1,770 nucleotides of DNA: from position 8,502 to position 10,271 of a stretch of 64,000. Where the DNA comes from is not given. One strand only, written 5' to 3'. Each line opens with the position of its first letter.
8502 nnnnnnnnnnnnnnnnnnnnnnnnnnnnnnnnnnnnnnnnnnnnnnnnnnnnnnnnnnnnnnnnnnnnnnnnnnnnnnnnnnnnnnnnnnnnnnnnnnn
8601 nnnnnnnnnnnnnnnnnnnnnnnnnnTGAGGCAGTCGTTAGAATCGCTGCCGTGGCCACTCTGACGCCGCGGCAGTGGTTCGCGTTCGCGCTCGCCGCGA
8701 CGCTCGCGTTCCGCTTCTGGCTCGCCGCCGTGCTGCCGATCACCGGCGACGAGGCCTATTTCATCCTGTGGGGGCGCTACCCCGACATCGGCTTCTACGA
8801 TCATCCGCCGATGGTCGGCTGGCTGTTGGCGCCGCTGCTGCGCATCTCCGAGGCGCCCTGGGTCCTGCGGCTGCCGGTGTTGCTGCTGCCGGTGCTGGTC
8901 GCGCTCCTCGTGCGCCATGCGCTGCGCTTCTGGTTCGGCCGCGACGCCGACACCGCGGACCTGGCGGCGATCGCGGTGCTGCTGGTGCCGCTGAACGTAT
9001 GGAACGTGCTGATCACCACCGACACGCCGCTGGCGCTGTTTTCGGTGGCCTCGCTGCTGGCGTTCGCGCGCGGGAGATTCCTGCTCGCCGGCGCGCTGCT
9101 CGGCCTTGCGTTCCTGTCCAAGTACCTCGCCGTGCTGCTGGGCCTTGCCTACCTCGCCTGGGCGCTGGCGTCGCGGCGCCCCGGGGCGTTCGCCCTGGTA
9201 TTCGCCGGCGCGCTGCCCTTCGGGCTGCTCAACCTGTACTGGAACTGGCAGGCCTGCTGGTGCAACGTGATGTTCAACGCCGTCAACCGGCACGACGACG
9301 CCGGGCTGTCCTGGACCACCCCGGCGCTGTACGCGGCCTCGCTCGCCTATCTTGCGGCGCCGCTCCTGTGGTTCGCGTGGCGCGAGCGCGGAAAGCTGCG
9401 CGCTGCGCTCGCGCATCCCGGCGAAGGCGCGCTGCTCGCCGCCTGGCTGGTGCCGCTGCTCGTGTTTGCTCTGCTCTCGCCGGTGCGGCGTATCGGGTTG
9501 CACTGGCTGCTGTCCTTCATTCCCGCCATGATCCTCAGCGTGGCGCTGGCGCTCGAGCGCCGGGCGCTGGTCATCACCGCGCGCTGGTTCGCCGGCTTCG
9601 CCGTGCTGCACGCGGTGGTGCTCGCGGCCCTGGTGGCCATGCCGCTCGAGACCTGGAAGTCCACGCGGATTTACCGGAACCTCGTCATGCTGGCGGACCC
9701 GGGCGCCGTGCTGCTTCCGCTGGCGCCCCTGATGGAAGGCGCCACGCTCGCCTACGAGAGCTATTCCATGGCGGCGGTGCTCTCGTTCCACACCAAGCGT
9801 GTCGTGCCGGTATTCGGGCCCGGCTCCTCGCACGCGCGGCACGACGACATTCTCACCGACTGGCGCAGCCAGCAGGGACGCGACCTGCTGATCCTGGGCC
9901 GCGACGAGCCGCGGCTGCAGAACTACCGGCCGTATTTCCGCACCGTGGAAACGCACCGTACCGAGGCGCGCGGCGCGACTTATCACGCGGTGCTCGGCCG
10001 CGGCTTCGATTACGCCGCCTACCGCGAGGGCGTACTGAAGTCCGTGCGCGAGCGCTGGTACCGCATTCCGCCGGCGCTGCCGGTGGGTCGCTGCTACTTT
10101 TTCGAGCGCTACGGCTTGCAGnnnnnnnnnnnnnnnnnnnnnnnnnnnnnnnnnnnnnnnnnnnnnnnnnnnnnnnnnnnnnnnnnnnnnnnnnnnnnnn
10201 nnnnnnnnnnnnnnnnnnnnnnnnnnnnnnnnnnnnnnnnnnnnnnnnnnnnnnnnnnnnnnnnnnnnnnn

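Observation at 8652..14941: Six-gene translationally coupled operon that looks like an uncharacterised polyprenyl-phosphate-linked glycosylation pathway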

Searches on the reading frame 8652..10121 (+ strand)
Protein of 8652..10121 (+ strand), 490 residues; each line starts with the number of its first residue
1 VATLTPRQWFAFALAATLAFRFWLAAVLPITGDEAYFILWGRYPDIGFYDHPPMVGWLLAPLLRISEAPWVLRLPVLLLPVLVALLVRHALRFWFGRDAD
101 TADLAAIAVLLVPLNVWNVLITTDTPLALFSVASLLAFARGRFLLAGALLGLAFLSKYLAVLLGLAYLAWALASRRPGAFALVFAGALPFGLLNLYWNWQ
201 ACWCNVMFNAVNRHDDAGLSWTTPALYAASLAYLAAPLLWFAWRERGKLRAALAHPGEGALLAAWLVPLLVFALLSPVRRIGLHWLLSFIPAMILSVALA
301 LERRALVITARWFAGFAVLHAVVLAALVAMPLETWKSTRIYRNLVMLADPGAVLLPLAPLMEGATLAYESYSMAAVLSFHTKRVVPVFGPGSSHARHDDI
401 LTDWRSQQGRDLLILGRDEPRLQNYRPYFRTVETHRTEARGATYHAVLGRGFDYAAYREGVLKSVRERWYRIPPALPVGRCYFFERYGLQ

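Call 9: search_protein_families(library=pfam, proteins=[window:8652-10121:+], max_evalue=0.01)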
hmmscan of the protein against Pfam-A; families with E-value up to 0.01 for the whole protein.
window:8652-10121:+ (490 aa): 1 family
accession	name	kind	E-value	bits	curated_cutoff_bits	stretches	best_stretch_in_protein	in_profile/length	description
PF13231.12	PMT_2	-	2.7e-15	57.4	26.1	1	50-180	1-144/160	Dolichyl-phosphate-mannose-protein mannosyltransferase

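Call 10: search_protein_families(library=ncbifam, proteins=[window:8652-10121:+], max_evalue=0.01)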
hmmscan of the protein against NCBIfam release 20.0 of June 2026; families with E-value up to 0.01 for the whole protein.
window:8652-10121:+ (490 aa): 1 family
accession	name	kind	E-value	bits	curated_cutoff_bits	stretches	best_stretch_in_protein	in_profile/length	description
NF046093.1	AZOBR_p60025_fam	subfamily_domain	0.0041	16.4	150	1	76-189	116-230/232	AZOBR_p60025 family cell surface glycopolymer formation protein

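Call 14: find_homologous_proteins(query=window:8652-10121:+, max_evalue=0.00001)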
Query window:8652-10121:+ (490 aa): 2486 proteins with E <= 0.00001 among 8000 candidates; the best 120 are listed.
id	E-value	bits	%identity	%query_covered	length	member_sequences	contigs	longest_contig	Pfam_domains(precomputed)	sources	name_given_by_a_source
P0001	0.0e+0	1030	95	100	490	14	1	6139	PF13231.13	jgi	jgi:4-amino-4-deoxy-L-arabinose transferase-like glycosyltransferase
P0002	3.2e-286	968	89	100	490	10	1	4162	PF13231.13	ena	-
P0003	1.9e-281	953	89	100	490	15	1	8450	PF13231.13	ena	-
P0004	4.9e-277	938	86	100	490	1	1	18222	PF13231.13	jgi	-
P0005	4.1e-270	915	86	100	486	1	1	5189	PF13231.13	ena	-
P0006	8.4e-270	914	86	100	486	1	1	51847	PF13231.13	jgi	jgi:4-amino-4-deoxy-L-arabinose transferase-like glycosyltransferase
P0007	1.1e-268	910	85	100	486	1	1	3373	PF13231.13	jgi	-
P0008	4.9e-268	908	83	100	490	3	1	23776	PF13231.13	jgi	-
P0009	3.6e-267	906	85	100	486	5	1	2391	PF13231.13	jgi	jgi:4-amino-4-deoxy-L-arabinose transferase-like glycosyltransferase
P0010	4.1e-267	905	82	100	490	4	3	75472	PF13231.13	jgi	jgi:4-amino-4-deoxy-L-arabinose transferase-like glycosyltransferase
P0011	5.0e-267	905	86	100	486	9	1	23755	PF13231.13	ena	-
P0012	2.8e-264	896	82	100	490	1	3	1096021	PF13231.13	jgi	jgi:4-amino-4-deoxy-L-arabinose transferase-like glycosyltransferase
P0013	5.4e-263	892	82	100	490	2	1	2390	PF13231.13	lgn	-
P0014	8.1e-259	878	81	100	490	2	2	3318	PF13231.13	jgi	-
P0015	8.5e-257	871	81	100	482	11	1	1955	PF13231.13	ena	-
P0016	2.4e-256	870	79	100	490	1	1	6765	PF13231.13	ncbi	-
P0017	3.4e-256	869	80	100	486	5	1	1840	PF13231.13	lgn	-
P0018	1.8e-255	867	81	100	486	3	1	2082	PF13231.13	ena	-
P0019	1.5e-254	864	80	100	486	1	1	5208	PF13231.13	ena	-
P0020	5.2e-254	862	80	100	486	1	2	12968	PF13231.13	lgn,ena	-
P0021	1.1e-253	861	80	100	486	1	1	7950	PF13231.13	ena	-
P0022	1.1e-253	861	80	100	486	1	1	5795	PF13231.13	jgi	-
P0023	1.6e-253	860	80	100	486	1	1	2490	PF13231.13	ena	-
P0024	7.6e-253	858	80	100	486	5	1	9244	PF13231.13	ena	-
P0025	8.1e-253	858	80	100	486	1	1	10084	PF13231.13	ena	-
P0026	8.6e-253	858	80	100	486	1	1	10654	PF13231.13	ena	-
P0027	1.1e-252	858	80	100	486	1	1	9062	PF13231.13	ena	-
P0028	1.3e-252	857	80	100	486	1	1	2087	PF13231.13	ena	-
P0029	1.5e-252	857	80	100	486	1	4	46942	PF13231.13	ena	-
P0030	1.8e-252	857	80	100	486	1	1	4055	PF13231.13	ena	-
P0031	1.8e-252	857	79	100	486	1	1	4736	PF13231.13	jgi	-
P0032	2.1e-252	857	79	100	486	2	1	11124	PF13231.13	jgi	-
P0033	3.3e-252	856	80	100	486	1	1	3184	PF13231.13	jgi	-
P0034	5.3e-252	855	79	100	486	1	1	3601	PF13231.13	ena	-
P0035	7.4e-252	855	79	100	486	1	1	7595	PF13231.13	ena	-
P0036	5.0e-251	852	79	100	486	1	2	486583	PF13231.13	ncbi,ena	-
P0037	5.6e-251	852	79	100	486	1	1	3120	PF13231.13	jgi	-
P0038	1.9e-248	844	80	98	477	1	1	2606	PF13231.13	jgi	-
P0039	3.4e-248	843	80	98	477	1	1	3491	PF13231.13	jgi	jgi:4-amino-4-deoxy-L-arabinose transferase-like glycosyltransferase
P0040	3.4e-248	843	80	98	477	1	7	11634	PF13231.13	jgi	jgi:4-amino-4-deoxy-L-arabinose transferase-like glycosyltransferase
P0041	4.5e-247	839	80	98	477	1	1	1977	PF13231.13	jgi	-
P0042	9.7e-247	838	80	98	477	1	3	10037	PF13231.13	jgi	-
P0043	7.8e-246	835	77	100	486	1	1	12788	PF13231.13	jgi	jgi:4-amino-4-deoxy-L-arabinose transferase-like glycosyltransferase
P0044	1.3e-245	834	79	100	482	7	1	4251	PF13231.13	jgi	jgi:4-amino-4-deoxy-L-arabinose transferase-like glycosyltransferase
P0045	1.5e-245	834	77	100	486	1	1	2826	PF13231.13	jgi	-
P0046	4.8e-244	829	76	100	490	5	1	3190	PF13231.13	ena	-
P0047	6.7e-243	825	77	100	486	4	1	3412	PF13231.13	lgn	-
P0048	9.5e-243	825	76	100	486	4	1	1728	PF13231.13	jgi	jgi:4-amino-4-deoxy-L-arabinose transferase-like glycosyltransferase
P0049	1.8e-242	824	75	100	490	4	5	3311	PF13231.13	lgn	-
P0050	3.8e-242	823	76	100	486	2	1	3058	PF13231.13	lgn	-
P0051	2.0e-241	821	76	100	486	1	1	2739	PF13231.13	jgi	jgi:4-amino-4-deoxy-L-arabinose transferase-like glycosyltransferase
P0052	2.7e-241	820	76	100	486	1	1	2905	PF13231.13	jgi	jgi:4-amino-4-deoxy-L-arabinose transferase-like glycosyltransferase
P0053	1.8e-240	817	76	100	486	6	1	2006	PF13231.13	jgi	jgi:4-amino-4-deoxy-L-arabinose transferase-like glycosyltransferase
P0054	2.3e-240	817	76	100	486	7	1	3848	PF13231.13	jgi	jgi:4-amino-4-deoxy-L-arabinose transferase-like glycosyltransferase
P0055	2.7e-240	817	76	100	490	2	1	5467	PF13231.13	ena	-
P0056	5.7e-240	816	75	100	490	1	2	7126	PF13231.13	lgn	-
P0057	9.0e-240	815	76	100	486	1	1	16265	PF13231.13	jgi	jgi:4-amino-4-deoxy-L-arabinose transferase-like glycosyltransferase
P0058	9.8e-240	815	76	100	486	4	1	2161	PF13231.13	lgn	-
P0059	1.1e-239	815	76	100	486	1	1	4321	PF13231.13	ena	-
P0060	1.3e-239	815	75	100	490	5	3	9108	PF13231.13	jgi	jgi:4-amino-4-deoxy-L-arabinose transferase-like glycosyltransferase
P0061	2.4e-239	814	75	100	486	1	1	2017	PF13231.13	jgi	-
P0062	2.6e-239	814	75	100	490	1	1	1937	PF13231.13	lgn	-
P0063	4.1e-239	813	76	99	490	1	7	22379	PF13231.13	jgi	jgi:4-amino-4-deoxy-L-arabinose transferase-like glycosyltransferase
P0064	7.9e-239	812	76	100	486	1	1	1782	PF13231.13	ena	-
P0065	7.9e-239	812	75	100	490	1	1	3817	PF13231.13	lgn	-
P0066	8.1e-239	812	76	100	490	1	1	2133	PF13231.13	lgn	-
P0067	1.1e-238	812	76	100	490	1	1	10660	PF13231.13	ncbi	-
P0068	4.6e-238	809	75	100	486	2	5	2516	PF13231.13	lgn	-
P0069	8.3e-238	809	76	100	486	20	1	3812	PF13231.13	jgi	jgi:4-amino-4-deoxy-L-arabinose transferase-like glycosyltransferase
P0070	9.1e-238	809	75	100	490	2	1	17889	PF13231.13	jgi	jgi:4-amino-4-deoxy-L-arabinose transferase-like glycosyltransferase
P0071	1.2e-237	808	75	100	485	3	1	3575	PF13231.13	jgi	jgi:4-amino-4-deoxy-L-arabinose transferase-like glycosyltransferase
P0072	1.3e-237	808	75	100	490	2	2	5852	PF13231.13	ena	-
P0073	1.6e-237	808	73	100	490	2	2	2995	PF13231.13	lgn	-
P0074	2.6e-237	807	75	100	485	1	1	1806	PF13231.13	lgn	-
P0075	2.7e-237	807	75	100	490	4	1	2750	PF13231.13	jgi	jgi:4-amino-4-deoxy-L-arabinose transferase-like glycosyltransferase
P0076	2.8e-237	807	74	100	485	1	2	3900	PF13231.13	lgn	-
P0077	3.4e-237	807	74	100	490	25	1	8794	PF13231.13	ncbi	-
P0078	5.7e-237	806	74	100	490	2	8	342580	PF13231.13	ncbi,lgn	ncbi:MAG: ArnT family glycosyltransferase [Burkholderiales bacterium]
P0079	1.0e-236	805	74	100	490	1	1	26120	PF13231.13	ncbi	-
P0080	1.0e-235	802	75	100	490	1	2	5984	PF13231.13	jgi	jgi:4-amino-4-deoxy-L-arabinose transferase-like glycosyltransferase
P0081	5.5e-235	799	74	100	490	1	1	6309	PF13231.13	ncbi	ncbi:MAG: ArnT family glycosyltransferase [Burkholderiales bacterium]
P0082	7.5e-235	799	74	100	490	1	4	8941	PF13231.13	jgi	jgi:4-amino-4-deoxy-L-arabinose transferase-like glycosyltransferase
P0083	1.0e-234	798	73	100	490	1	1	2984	PF13231.13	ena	-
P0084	1.2e-234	798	74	100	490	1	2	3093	PF13231.13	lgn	-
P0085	1.2e-234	798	73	100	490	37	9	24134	PF13231.13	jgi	jgi:4-amino-4-deoxy-L-arabinose transferase-like glycosyltransferase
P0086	1.7e-234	798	74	100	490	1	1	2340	PF13231.13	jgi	jgi:4-amino-4-deoxy-L-arabinose transferase-like glycosyltransferase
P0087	2.2e-234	797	74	100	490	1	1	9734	PF13231.13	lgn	-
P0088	3.4e-234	797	74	100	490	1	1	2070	PF13231.13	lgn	-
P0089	3.7e-234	797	74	100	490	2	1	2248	PF13231.13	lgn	-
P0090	4.4e-234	796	78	98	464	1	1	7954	PF13231.13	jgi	jgi:4-amino-4-deoxy-L-arabinose transferase-like glycosyltransferase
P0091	4.4e-234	796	73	100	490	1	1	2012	PF13231.13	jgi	jgi:4-amino-4-deoxy-L-arabinose transferase-like glycosyltransferase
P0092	4.8e-234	796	73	100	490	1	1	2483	PF13231.13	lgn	-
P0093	5.7e-234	796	74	100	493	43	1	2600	PF13231.13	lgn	-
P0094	2.8e-233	794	73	100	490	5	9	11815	PF13231.13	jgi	jgi:4-amino-4-deoxy-L-arabinose transferase-like glycosyltransferase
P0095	2.1e-232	791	73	100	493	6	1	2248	PF13231.13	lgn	-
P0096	2.2e-232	791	73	100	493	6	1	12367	PF13231.13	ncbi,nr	ncbi:MAG: glycosyltransferase family 39 protein [Betaproteobacteria bacterium]|nr:glycosyltransferas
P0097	2.6e-232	791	73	100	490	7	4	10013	PF13231.13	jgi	jgi:4-amino-4-deoxy-L-arabinose transferase-like glycosyltransferase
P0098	2.8e-231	787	71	100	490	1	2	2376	PF13231.13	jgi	jgi:4-amino-4-deoxy-L-arabinose transferase-like glycosyltransferase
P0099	3.0e-231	787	73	100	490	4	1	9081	PF13231.13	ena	-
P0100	4.7e-231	786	72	100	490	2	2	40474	PF13231.13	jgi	-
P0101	2.2e-230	784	78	98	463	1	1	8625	PF13231.13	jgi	jgi:4-amino-4-deoxy-L-arabinose transferase-like glycosyltransferase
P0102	8.0e-230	782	73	100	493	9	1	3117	PF13231.13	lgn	-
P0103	2.4e-229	781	72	100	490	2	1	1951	PF13231.13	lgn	-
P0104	3.3e-229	780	81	89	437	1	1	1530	PF13231.13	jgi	jgi:4-amino-4-deoxy-L-arabinose transferase-like glycosyltransferase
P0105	4.0e-229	780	71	100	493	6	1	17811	PF13231.13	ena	-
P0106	6.9e-229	779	72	100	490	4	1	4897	PF13231.13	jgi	jgi:4-amino-4-deoxy-L-arabinose transferase-like glycosyltransferase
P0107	7.3e-229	779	73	100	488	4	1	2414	PF13231.13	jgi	jgi:4-amino-4-deoxy-L-arabinose transferase-like glycosyltransferase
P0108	7.4e-229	779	73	100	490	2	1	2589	PF13231.13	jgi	jgi:4-amino-4-deoxy-L-arabinose transferase-like glycosyltransferase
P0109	1.4e-228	778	72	100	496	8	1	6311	PF13231.13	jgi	jgi:4-amino-4-deoxy-L-arabinose transferase-like glycosyltransferase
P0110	2.1e-228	778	71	100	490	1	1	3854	PF13231.13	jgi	jgi:4-amino-4-deoxy-L-arabinose transferase-like glycosyltransferase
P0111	2.4e-228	777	73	100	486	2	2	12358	PF13231.13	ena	-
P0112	3.1e-226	770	71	100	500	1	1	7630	PF13231.13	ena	-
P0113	3.3e-226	770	72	100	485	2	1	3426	PF13231.13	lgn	-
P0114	4.1e-226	770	71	100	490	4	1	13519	PF13231.13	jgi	-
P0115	4.9e-225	767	72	100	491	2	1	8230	PF13231.13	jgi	-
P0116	1.3e-224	765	71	100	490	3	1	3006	PF13231.13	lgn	-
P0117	2.0e-224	764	72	100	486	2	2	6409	PF13231.13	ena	-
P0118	2.7e-224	764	69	100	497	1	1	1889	PF13231.13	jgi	-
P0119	3.3e-224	764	71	100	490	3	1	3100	PF13231.13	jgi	jgi:4-amino-4-deoxy-L-arabinose transferase-like glycosyltransferase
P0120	6.7e-224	763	71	100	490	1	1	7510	PF13231.13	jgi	jgi:4-amino-4-deoxy-L-arabinose transferase-like glycosyltransferase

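Call 16: find_related_loci(query=window:8652-10121:+, collection=genome_contigs, flank=10000)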
Query window:8652-10121:+ (490 aa) in genome_contigs; peptide patterns used: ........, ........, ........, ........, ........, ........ (x = any residue, [..] = any of these).
489 stretches matched a pattern; 397 encode a relative of the query (tblastn E <= 1e-3); the best 80 are kept; 80 distinct loci.
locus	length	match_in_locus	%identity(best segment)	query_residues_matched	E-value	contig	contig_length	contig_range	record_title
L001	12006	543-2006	83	3-490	0e+0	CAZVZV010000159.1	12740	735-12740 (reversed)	MAG TPA_asm: uncultured Enterobacteriaceae bacterium isolate binchicken_co165_254 genome assembly, contig: k141_648970,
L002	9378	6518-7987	82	1-490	0e+0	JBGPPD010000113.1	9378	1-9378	MAG: Gammaproteobacteria bacterium isolate OBJ2_061818_050_22 k141_1514510_length_9378_cov_159.7418, whole genome shotgu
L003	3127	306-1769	74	3-490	0e+0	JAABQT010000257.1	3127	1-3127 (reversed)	MAG: Betaproteobacteria bacterium isolate S06.Bin099 Scaffold_249, whole genome shotgun sequence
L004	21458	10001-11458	77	1-490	0e+0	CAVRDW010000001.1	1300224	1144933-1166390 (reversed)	MAG: uncultured beta proteobacterium isolate MFD10007.bin.2.212 genome assembly, contig: contig_29432, whole genome shot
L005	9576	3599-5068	74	1-490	0e+0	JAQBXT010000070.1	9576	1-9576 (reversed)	MAG: Proteobacteria bacterium isolate casp150-mb.292 NODE_18096_length_9576_cov_0.188456, whole genome shotgun sequence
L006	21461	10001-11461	74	3-489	0e+0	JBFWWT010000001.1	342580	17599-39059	MAG: Burkholderiales bacterium isolate CA_2019_TPBS_123 NODE_236_length_342580_cov_122.439602_TPBS, whole genome shotgun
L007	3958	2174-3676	71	1-490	0e+0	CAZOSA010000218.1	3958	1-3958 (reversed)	MAG TPA_asm: uncultured Enterobacteriaceae bacterium isolate SRP136066_co1_122 genome assembly, contig: NODE_44238_lengt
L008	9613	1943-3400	77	1-490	0e+0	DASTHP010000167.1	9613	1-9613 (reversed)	MAG TPA_asm: Burkholderiales bacterium isolate SMAG_U682 k141_142836, whole genome shotgun sequence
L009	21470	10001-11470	72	1-490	0e+0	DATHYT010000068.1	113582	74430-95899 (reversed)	MAG TPA_asm: Burkholderiales bacterium isolate SMAG_U16218 k141_191641, whole genome shotgun sequence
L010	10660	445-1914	75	1-490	0e+0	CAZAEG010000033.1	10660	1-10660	MAG TPA_asm: uncultured Enterobacteriaceae bacterium isolate binchicken_co31_386 genome assembly, contig: k141_3253533,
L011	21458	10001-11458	79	1-490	0e+0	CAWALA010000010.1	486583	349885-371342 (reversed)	MAG: uncultured beta proteobacterium isolate MFD02242.bin.2.37 genome assembly, contig: contig_39012, whole genome shotg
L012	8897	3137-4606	74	1-490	0e+0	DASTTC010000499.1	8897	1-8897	MAG TPA_asm: Burkholderiales bacterium isolate SMAG_U2296 k141_1339643, whole genome shotgun sequence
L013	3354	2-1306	77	52-490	0e+0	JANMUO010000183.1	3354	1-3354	MAG: Betaproteobacteria bacterium isolate SOY_1_B_metabat.29 SOY_1_B_k141_2942894, whole genome shotgun sequence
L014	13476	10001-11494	65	1-489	0e+0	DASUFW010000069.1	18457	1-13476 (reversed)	MAG TPA_asm: Burkholderiales bacterium isolate SMAG_U1389 k141_564869, whole genome shotgun sequence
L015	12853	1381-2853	66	5-487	0e+0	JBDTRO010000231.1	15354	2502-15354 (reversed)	MAG: Betaproteobacteria bacterium isolate cluster3_bin.249 NODE_15068_length_15354_cov_7.652265, whole genome shotgun se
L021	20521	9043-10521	61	4-487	0e+0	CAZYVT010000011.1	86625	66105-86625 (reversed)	MAG TPA_asm: uncultured Enterobacteriaceae bacterium isolate SRP119689_co1_1 genome assembly, contig: NODE_258_length_86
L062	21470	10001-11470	50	7-487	9e-135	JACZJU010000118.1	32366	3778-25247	MAG: Burkholderiales bacterium isolate MAG27 betaproteobacteria_2_contig_421756, whole genome shotgun sequence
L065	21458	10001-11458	50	10-487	4e-133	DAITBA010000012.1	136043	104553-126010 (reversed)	MAG TPA_asm: Rhodocyclaceae bacterium isolate CTOTU46452 NODE_23_length_136043_cov_15.944730, whole genome shotgun seque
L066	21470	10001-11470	49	7-487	2e-132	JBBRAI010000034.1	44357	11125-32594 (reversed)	MAG: Burkholderiales bacterium isolate Co_metawrap_2285 Cmw_2285_k141_29570828_length_44357_cov_23.9979, whole genome sh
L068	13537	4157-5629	45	7-487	1e-131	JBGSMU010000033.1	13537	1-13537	MAG: Gallionella sp. isolate JTS-AC238 k141_4270285, whole genome shotgun sequence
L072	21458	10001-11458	52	10-487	9e-131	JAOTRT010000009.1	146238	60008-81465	MAG: Candidatus Nitricoxidireducens bremensis isolate MAG5 5109_A_contig_65, whole genome shotgun sequence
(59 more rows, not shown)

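Call 21: search_protein_families(library=ncbifam, proteins=[L021:12071-13033:+, L021:12984-13982:+, L006:15049-15807:+], max_evalue=0.001)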
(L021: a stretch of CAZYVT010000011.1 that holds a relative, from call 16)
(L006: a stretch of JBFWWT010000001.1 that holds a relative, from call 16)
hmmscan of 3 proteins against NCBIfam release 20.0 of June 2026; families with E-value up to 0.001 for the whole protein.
L021:12071-13033:+ (321 aa): 27 families (the best 25 are shown)
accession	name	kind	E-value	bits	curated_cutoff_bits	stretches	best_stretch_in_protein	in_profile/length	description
TIGR04167.1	rSAM_SeCys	equivalog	5.2e-137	456.1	300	1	16-319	2-303/303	arsenosugar biosynthesis radical SAM (seleno)protein ArsS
TIGR03962.1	mycofact_rSAM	equivalog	3.7e-11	42.8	265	1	25-162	15-149/339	mycofactocin radical SAM maturase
TIGR04317.1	W_rSAM_matur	equivalog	4.3e-09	35.9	380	1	21-159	3-138/349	tungsten cofactor oxidoreductase radical SAM maturase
NF050035.1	rSAM_WgK_link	exception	5e-09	35.6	650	1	24-158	11-144/367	radical SAM/SPASM peptide maturase WgkB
TIGR02668.1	moaA_archaeal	equivalog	7e-09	35.1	325.25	1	21-98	9-88/303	GTP 3',8-cyclase MoaA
NF001199.0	PRK00164.2-1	equivalog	1.4e-08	34.2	231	1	21-111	11-103/308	GTP 3',8-cyclase MoaA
NF045574.1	sacti_mat_StsB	exception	6.2e-08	31.9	625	1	18-161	92-232/466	StsB family radical SAM/SPASM domain sactipeptide maturase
NF049973.1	radical_Rv1681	equivalog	6.9e-08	31.8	380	1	29-162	79-211/326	Rv1681 family radical SAM protein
TIGR04051.1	rSAM_NirJ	equivalog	7.3e-07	28.5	515.45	1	27-159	7-137/354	heme d1 biosynthesis radical SAM protein NirJ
TIGR02666.1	moaA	equivalog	1.3e-06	27.7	284.05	1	21-104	9-96/336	GTP 3',8-cyclase MoaA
TIGR04403.1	rSAM_skfB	equivalog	1.4e-06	27.4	300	1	27-158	109-237/402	sporulation killing factor system radical SAM maturase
TIGR04078.1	rSAM_yydG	equivalog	6.2e-06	25.9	300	1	22-84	1-64/309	YydG family radical SAM peptide epimerase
TIGR04103.1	rSAM_nif11_3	equivalog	6.2e-06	25.1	725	1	27-162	10-142/412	nif11-class peptide radical SAM maturase 3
TIGR04545.1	rSAM_ahbD_hemeb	equivalog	2.2e-05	24.1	500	1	28-162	6-139/339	heme b synthase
TIGR04055.1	rSAM_NirJ2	equivalog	3e-05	23.7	500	1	27-161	5-137/326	putative heme d1 biosynthesis radical SAM protein NirJ2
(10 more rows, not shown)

L021:12984-13982:+ (333 aa): 0 families

L006:15049-15807:+ (253 aa): 0 families

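Call 22: search_protein_families(library=pfam, proteins=[L021:12071-13033:+, L021:12984-13982:+, L006:15049-15807:+], max_evalue=0.001)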
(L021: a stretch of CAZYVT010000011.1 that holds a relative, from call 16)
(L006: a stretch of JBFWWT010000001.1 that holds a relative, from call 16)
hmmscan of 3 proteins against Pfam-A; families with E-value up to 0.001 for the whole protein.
L021:12071-13033:+ (321 aa): 2 families
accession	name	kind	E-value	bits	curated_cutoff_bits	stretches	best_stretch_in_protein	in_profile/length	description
PF12345.13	DUF3641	-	2.1e-54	183.6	24.9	1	182-318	1-134/134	Protein of unknown function (DUF3641)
PF04055.27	Radical_SAM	-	1.2e-10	42.2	29.5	1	26-162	1-141/166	Radical SAM superfamily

L021:12984-13982:+ (333 aa): 0 families

L006:15049-15807:+ (253 aa): 1 family
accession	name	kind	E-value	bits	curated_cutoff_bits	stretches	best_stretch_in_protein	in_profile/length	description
PF04784.19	DUF547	-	2.6e-24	86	27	1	74-186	3-125/125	Protein of unknown function, DUF547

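Call 24: search_solved_structures(query=window:8652-10121:+, max_evalue=1, show_alignments=1)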
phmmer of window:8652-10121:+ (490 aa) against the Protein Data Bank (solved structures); distinct sequences matched with E-value up to 1: 0.
